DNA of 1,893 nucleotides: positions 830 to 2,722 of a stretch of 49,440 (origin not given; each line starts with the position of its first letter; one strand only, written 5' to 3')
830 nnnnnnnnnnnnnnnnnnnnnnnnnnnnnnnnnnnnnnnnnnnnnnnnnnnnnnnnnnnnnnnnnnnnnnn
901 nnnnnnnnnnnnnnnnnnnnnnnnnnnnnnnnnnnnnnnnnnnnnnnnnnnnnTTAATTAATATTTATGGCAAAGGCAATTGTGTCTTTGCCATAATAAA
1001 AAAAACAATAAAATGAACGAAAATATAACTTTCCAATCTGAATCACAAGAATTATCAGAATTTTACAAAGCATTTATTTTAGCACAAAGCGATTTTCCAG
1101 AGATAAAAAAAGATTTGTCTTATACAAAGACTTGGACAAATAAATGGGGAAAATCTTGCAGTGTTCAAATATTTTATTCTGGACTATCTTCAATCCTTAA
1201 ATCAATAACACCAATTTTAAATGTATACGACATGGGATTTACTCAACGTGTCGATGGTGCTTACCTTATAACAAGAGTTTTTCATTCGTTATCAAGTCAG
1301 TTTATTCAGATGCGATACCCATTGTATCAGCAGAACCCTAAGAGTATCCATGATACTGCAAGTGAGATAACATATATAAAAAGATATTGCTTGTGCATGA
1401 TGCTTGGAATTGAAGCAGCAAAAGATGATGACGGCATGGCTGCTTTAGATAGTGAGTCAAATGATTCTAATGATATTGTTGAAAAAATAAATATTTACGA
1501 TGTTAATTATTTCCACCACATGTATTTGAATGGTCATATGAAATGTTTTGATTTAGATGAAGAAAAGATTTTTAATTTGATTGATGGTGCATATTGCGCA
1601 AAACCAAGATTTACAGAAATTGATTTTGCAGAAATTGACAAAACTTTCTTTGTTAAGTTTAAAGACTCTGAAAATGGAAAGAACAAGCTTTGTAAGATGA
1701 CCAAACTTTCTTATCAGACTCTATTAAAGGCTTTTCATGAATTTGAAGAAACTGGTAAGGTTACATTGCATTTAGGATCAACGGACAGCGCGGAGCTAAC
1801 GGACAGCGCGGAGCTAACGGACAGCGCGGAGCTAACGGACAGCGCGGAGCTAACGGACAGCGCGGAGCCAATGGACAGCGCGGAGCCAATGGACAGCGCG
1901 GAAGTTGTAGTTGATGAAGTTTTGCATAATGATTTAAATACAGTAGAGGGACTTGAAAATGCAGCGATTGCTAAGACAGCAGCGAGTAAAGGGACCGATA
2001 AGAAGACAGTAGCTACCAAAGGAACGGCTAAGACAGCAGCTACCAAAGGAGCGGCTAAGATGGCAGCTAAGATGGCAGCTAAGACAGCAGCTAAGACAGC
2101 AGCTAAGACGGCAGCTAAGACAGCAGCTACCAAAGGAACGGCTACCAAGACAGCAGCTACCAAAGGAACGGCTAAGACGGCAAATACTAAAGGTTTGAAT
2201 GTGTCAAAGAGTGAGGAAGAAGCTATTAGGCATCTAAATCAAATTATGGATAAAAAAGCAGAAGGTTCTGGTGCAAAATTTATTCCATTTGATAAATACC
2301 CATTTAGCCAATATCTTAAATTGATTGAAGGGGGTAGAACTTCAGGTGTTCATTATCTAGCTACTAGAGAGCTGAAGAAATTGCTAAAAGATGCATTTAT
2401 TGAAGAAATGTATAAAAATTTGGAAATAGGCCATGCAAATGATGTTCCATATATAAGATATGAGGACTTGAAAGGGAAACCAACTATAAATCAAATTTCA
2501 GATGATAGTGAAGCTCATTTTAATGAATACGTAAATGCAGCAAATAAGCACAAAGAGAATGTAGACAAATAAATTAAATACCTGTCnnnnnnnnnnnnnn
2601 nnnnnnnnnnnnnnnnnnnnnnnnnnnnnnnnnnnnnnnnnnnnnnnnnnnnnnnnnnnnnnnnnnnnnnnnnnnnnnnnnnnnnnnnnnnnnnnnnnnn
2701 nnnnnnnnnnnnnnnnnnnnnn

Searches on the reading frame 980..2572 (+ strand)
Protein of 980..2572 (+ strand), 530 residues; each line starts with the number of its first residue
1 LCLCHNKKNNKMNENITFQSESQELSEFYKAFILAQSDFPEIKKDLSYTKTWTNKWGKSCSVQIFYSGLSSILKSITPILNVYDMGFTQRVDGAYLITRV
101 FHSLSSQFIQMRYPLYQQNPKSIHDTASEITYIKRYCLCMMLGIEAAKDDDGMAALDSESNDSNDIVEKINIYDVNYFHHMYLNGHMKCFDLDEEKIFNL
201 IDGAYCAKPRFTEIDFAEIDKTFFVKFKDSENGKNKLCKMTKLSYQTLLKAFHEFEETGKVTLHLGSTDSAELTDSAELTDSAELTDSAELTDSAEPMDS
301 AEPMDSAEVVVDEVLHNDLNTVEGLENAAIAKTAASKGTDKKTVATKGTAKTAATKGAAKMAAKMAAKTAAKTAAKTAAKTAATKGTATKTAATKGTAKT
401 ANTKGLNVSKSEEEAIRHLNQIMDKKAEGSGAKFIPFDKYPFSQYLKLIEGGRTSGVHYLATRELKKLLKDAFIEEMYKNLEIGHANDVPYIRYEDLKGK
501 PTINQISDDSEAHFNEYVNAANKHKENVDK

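Call 16: search_protein_families(library=phrogs, max_evalue=0.001, proteins=[window:980-2572:+])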
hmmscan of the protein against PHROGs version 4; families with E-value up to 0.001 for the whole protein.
window:980-2572:+ (530 aa): 3 families
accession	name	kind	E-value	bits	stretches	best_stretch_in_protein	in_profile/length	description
phrog_2324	-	DNA, RNA and nucleotide metabolism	3.4e-20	73.4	1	21-164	4-140/193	Erf-like ssDNA annealing protein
phrog_155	-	DNA, RNA and nucleotide metabolism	1.4e-16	62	1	10-247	50-259/308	Erf-like ssDNA annealing protein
phrog_34817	-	unknown function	1.6e-10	41.8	1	22-154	6-136/291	-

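Call 17: search_protein_families(library=pfam, max_evalue=0.01, proteins=[window:980-2572:+])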
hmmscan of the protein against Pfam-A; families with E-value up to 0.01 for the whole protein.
window:980-2572:+ (530 aa): 2 families
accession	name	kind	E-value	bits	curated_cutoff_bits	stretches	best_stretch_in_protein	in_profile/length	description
PF04404.17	ERF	-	1.2e-09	38.8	25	1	28-166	1-140/153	ERF superfamily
PF07382.16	HC2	-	0.0021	18.7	40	1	327-404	73-148/194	Histone H1-like nucleoprotein HC2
